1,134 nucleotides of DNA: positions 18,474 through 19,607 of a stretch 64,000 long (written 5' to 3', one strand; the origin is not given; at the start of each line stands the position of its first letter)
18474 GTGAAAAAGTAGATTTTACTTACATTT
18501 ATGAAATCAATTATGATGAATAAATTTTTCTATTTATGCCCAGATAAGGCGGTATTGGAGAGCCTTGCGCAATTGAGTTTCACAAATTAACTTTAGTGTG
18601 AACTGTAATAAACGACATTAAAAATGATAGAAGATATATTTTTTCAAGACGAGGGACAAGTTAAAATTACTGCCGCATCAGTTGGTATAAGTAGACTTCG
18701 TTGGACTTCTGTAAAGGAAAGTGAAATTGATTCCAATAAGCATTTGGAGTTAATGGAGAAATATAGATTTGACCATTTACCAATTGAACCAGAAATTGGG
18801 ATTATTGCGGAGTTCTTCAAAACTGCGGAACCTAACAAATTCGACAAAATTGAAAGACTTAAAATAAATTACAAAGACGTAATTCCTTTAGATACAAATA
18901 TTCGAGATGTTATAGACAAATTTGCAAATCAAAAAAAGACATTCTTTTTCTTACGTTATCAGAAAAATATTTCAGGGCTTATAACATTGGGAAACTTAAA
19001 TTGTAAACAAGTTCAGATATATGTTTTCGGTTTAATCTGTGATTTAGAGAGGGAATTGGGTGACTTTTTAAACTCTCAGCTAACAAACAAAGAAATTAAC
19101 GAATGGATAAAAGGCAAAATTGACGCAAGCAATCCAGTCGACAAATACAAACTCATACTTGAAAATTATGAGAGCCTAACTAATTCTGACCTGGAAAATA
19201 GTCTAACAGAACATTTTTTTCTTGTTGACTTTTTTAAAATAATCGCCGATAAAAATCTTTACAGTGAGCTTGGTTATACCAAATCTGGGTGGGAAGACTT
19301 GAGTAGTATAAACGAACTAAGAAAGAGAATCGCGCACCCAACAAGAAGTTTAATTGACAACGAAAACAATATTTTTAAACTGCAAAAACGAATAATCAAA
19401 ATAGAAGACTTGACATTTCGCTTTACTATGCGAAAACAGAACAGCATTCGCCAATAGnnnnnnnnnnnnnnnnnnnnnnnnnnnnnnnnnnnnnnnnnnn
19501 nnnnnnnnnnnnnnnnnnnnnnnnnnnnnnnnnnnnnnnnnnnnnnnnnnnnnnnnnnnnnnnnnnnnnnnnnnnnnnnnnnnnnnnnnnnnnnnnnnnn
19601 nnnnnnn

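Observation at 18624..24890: Candidate undescribed defence island: CBS-like/HEPN + DUF262 + HEPN + PLD-SF2 helicase-DUF3427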

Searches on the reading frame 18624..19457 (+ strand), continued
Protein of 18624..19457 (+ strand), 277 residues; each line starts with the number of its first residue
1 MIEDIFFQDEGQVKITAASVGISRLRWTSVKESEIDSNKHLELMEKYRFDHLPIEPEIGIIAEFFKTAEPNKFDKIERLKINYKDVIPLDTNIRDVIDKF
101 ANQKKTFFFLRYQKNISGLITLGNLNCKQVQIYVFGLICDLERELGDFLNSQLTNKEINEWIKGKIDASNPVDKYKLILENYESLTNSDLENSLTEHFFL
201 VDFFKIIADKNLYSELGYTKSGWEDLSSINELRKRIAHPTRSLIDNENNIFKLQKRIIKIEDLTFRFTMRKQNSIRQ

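Call 39: find_encoding_contigs(protein=window:18624-19457:+, flank=10000, max_places=5)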
Protein window:18624-19457:+ (277 aa): 7 contigs read that carry it; 5 places shown.
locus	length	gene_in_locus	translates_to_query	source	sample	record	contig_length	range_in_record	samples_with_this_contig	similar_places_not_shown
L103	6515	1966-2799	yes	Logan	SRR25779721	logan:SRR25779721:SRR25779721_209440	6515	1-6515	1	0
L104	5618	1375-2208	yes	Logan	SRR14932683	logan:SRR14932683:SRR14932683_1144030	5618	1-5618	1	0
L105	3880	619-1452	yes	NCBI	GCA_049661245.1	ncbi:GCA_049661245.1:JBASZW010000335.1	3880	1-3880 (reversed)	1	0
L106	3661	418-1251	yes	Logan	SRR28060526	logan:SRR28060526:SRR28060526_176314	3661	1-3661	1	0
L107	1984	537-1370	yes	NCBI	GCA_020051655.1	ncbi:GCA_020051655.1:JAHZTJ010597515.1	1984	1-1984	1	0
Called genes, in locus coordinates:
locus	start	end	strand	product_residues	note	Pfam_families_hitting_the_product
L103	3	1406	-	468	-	?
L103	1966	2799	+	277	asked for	-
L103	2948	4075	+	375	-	PF03235:GmrSD_N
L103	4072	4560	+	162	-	PF18735:HEPN_RiboL-PSP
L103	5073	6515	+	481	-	?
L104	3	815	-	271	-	?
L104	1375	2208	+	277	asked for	-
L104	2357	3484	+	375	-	PF03235:GmrSD_N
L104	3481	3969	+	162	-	PF18735:HEPN_RiboL-PSP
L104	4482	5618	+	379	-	?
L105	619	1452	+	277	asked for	-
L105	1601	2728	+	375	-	PF03235:GmrSD_N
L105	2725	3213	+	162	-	PF18735:HEPN_RiboL-PSP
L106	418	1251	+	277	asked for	-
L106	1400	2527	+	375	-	PF03235:GmrSD_N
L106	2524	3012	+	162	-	PF18735:HEPN_RiboL-PSP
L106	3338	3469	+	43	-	-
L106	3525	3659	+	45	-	?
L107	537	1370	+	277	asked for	-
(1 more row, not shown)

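Call 50: search_protein_families(library=padloc, proteins=[L103:4072-4557:+, L103:2948-4072:+], max_evalue=0.01)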
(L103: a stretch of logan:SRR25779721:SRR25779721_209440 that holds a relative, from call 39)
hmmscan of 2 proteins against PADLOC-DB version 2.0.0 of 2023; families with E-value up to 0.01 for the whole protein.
L103:4072-4557:+ (162 aa): 1 family
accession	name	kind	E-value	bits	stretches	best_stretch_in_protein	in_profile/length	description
PDLC04028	PD-T4-2_B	-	2.4e-07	28.9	1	33-159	26-158/168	-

L103:2948-4072:+ (375 aa): 10 families
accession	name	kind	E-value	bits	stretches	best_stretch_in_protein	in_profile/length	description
PDLC03877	NsnA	-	8.2e-62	207.6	1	22-368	39-377/385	-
PDLC04027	PD-T4-2_A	-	7.4e-49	164.7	1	25-369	29-360/363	-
PDLC03418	REase_II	-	3.8e-14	50.6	1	38-195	23-161/372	Type II restriction enzyme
PDLC04151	HEC-05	-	3.1e-08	30.8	1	34-93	26-85/600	-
PDLC04150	HEC-05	-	4.2e-06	23.9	1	44-99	18-73/583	-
PDLC04155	HEC-06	-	6e-05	19.7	1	40-102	13-83/562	-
PDLC04154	HEC-06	-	0.00013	18.8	1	36-103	14-86/569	-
PDLC04157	HEC-06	-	0.00049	16.8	1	34-103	9-86/558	-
PDLC02792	SspE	-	0.0012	15.2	0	50-75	26-51/771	SspE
PDLC04709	PDC-M55C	-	0.004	13.9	0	48-88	29-69/554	-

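Call 52: search_solved_structures(query=A1, max_evalue=1, show_alignments=2)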
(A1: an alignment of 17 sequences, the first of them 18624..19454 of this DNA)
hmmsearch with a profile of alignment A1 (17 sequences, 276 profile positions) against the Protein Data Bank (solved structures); distinct sequences matched with E-value up to 1: 1.
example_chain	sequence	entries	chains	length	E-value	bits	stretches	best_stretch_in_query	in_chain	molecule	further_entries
5iip_A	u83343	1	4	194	0.28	14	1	33-125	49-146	Glycine betaine/carnitine/choline ABC transporter%2C ATP-binding protein%2C putative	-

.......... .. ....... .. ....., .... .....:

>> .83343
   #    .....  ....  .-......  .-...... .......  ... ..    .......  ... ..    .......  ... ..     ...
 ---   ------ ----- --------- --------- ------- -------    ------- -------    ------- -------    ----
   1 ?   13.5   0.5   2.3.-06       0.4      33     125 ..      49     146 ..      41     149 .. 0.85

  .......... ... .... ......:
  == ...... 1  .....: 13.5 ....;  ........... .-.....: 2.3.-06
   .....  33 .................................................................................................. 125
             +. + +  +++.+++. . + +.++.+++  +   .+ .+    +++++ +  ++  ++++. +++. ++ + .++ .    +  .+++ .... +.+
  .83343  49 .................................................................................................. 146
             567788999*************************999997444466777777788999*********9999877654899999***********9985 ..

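Call 53: search_protein_families(library=pfam, alignment_id=A1, max_evalue=0.1)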
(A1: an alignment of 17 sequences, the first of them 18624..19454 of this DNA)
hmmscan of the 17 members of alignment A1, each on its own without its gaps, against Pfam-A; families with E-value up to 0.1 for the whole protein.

A. member 1, window:18624-19454:+ (277 aa): 0 families

B. families by the number of members that match (of 17 scanned): 16 families
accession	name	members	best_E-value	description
PF00571.33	CBS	5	0.00083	CBS domain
PF18739.6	HEPN_Apea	3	0.0011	Apea-like HEPN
PF18731.6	HEPN_Swt1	2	0.0054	Swt1-like HEPN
PF13420.13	Acetyltransf_4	2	0.0091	Acetyltransferase (GNAT) domain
PF14811.11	TPD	1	0.0053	Protein of unknown function TPD sequence-motif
PF05903.20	Peptidase_C97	1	0.012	PPPDE putative peptidase domain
PF10138.15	vWA-TerF-like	1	0.041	vWA found in TerF C terminus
PF13643.11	DUF4145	1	0.045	Domain of unknown function (DUF4145)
PF21391.3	tyr_de_CO2_C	1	0.056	Tyrosine decarboxylase, C-terminal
PF24143.1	Beta-sand_ComC_2nd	1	0.058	EGF-like domain-containing protein ComC second beta-sandwich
PF25647.1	SFV1_VP4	1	0.06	Sulfolobus filamentous virus 1 major coat protein VP4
PF18730.6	HEPN_Cthe2314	1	0.062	Cthe_2314-like HEPN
PF12347.13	HJURP_C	1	0.063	Holliday junction regulator protein family C-terminal repeat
PF16674.11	UCH_N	1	0.065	N-terminal of ubiquitin carboxyl-terminal hydrolase 37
PF24627.1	PUMA_CC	1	0.074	PUMA coiled-coil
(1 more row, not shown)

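Call 82: search_dna_similar(query=window:18624-19454:+, collection=plasmids, mode=protein, max_rows=10)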
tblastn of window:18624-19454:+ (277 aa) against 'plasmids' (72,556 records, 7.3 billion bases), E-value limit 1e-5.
Records with a match: 1; places in all: 1; records where one place covers at least 80% of the query: 1.
Best place of each record, by identity: <60% 1.
By first word of the organism name: Hymenobacter 1.
By predicted mobility (MOB-suite, as given by PLSDB): mobilizable 1.
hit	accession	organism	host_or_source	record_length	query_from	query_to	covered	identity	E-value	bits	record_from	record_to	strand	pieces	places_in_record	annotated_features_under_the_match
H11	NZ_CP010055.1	Hymenobacter sp. DG25B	single cell,soil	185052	4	263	94%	24.4%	1e-15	84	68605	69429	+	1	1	DUF3293 domain-containing protein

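Call 84: get_annotated_region(hit=H11, flank=6000)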
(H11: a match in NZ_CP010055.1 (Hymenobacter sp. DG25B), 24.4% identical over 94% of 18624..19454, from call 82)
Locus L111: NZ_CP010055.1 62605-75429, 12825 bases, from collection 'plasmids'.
description: Hymenobacter sp. DG25B plasmid unnamed, complete sequence
organism: Hymenobacter sp. DG25B (NCBI taxid 1385664)
taxonomy: Bacteria; Bacteroidota; Cytophagia; Cytophagales; Hymenobacteraceae; Hymenobacter; Hymenobacter sp. DG25B
host: -; source: single cell,soil; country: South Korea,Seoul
typing (MOB-suite, as given by PLSDB): mobilizable; replicon rep_cluster_1231; relaxase MOBB
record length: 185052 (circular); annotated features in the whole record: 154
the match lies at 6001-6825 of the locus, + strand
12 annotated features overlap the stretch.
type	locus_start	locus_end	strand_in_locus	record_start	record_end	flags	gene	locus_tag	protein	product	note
CDS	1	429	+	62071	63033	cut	-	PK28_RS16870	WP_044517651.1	tyrosine-type recombinase/integrase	GO:0015074 - DNA integration [Evidence IEA]; GO:0006310 - DNA recombination [Evidence IEA]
CDS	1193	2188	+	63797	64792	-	-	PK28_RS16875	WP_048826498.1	tyrosine-type recombinase/integrase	GO:0015074 - DNA integration [Evidence IEA]; GO:0006310 - DNA recombination [Evidence IEA]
CDS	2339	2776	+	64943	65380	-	-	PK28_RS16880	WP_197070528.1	hypothetical protein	-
CDS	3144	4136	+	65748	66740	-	-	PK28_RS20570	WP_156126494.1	hypothetical protein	-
CDS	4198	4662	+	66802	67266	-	-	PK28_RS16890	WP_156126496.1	hypothetical protein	-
CDS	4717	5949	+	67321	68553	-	-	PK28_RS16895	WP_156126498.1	hypothetical protein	-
CDS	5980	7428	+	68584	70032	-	-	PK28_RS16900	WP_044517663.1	DUF3293 domain-containing protein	-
CDS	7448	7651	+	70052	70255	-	-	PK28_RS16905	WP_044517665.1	hypothetical protein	-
CDS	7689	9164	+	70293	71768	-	-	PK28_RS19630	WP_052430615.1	sigma 54-interacting transcriptional regulator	GO:0006355 - regulation of DNA-templated transcription [Evidence IEA]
CDS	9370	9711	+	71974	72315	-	-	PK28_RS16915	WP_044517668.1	hypothetical protein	-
CDS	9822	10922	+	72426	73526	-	-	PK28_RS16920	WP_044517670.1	transglutaminase domain-containing protein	-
CDS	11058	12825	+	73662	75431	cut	-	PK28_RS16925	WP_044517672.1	AAA family ATPase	-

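Call 85: search_protein_representatives(alignment_id=A1)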
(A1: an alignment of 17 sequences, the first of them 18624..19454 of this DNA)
Query: 17 sequences, 276 profile positions. Proteins with E-value up to 0.001 (for the whole library): 745; up to 1e-10: 294; up to 1e-30: 118. The best 150 are listed.
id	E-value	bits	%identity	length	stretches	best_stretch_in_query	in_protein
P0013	9.9e-136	468.2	-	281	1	1-274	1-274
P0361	3.8e-109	381.0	-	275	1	1-270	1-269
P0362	8.2e-97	340.6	-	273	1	1-272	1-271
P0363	1.4e-91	323.4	-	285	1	1-270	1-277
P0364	1.2e-88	313.7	-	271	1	1-270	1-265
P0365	5.1e-87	308.4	-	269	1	3-269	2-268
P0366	3.0e-86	305.9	-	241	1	1-221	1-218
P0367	8.7e-82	291.3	-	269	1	4-267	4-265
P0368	4.7e-79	282.3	-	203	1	1-168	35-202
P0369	4.3e-78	279.2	-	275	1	1-273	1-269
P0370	1.2e-66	241.6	-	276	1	3-269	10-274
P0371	8.0e-65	235.6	-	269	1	2-270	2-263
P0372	2.0e-64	234.4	-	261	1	2-268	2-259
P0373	2.1e-60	221.1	-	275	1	10-269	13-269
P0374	2.7e-60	220.8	-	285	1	1-271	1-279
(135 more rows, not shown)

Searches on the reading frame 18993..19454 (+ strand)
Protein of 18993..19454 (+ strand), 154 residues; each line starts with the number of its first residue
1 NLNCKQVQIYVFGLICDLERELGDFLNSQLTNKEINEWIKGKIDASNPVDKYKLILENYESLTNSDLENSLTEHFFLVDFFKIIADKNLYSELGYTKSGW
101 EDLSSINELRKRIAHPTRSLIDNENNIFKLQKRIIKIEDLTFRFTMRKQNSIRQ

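Call 60: predict_structure(alignment_id=A3)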
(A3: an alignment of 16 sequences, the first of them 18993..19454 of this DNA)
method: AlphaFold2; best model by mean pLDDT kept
length: 154 residues; sequences in the alignment: 16
mean_pLDDT: 89.6   pTM: 0.83
mean pLDDT of the five models: 89.6, 89.2, 88.4, 88.3, 88.2
residues with pLDDT >= 90: 106; 70-90: 42; 50-70: 5; < 50: 1
segments of 3 or more residues with pLDDT < 50: none
pLDDT, mean of each block of 10 residues (from residue 1): 76 93 95 95 94 94 87 93 96 94 90 75 84 94 91 70
secondary structure, 60 per line:
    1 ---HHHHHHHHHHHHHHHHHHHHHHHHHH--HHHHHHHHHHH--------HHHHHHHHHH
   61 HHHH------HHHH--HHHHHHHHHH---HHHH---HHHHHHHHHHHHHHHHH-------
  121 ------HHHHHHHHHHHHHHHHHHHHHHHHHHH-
elements in order: H4-29 H32-42 H51-64 H71-74 H77-86 H90-93 H97-113 H127-153

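Call 64: fold_search(model_id=the predicted structure, library=pdb)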
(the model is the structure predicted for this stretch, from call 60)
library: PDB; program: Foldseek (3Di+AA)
matches with E <= 10: 62; with E <= 0.001: 0
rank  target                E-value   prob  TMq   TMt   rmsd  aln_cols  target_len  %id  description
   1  2hsb                  1.5e+00  0.23  0.33  0.39  15.2       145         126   12  Crystal structure of a hepn domain containing protein (af_0298) from archaeoglobus fulgidus at 1.95 A resolution (released 2006-08-15)
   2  7rpr_A                1.5e+00  0.10  0.26  0.26  16.6       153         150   15  Borrelia miyamotoi FbpA complement inhibitory domain (released 2022-04-27)
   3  2lig_A                2.3e+00  0.09  0.28  0.27  17.9       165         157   13  THREE-DIMENSIONAL STRUCTURES OF THE LIGAND-BINDING DOMAIN OF THE BACTERIAL ASPARTATE RECEPTOR WITH AND WITHOUT A LIGAN (released 1995-09-15)
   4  2np5_D                3.0e+00  0.07  0.25  0.25  15.7       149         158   12  Crystal structure of a transcriptional regulator (RHA1_ro04179) from Rhodococcus sp. Rha1. (released 2006-11-28)
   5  8ec3                  3.0e+00  0.04  0.18  0.18  16.1       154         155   17  The crystal structure of the complement inhibitory domain of Borrelia hermsii FbpC. (released 2023-06-07)
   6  6egc                  3.2e+00  0.06  0.24  0.25  13.7       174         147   15  Single-chain version of 2L4HC2_23 (PDB 5J0K) (released 2019-05-29)
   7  8p4y                  3.9e+00  0.02  0.18  0.15  22.7       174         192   16  Coiled-coil protein origami triangle (released 2023-08-02)
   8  8ek4_B                4.1e+00  0.06  0.21  0.23  13.8       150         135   10  De novo designed ice-binding proteins from twist-constrained helices (released 2023-07-12)
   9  3pmd                  4.1e+00  0.04  0.21  0.21  17.2       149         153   16  Crystal structure of the sporulation inhibitor pXO1-118 from Bacillus anthracis (released 2011-01-19)
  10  4xek_A                4.1e+00  0.04  0.20  0.22  15.7       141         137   14  Pyk2-FAT domain in complex with leupaxin LD4 motif (released 2015-12-30)
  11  3u3f_A                4.4e+00  0.04  0.20  0.23  15.6       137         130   14  Structural basis for the interaction of Pyk2 PAT domain with paxillin LD motifs (released 2012-10-24)
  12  3u3f_C                4.4e+00  0.04  0.20  0.23  15.8       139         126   14  Structural basis for the interaction of Pyk2 PAT domain with paxillin LD motifs (released 2012-10-24)
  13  3u3f_B                4.6e+00  0.04  0.20  0.23  15.6       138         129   14  Structural basis for the interaction of Pyk2 PAT domain with paxillin LD motifs (released 2012-10-24)
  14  4xev_D                4.9e+00  0.04  0.20  0.20  15.7       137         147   14  Fusion of Pyk2-FAT domain with Leupaxin LD1 motif, complexed with Leupaxin LD4 peptide (released 2015-12-30)
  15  8omv_B                4.9e+00  0.02  0.16  0.06  28.9       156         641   13  Crystal structure of the constitutively active S117E/S181E mutant of human IKK2 (released 2024-04-10)
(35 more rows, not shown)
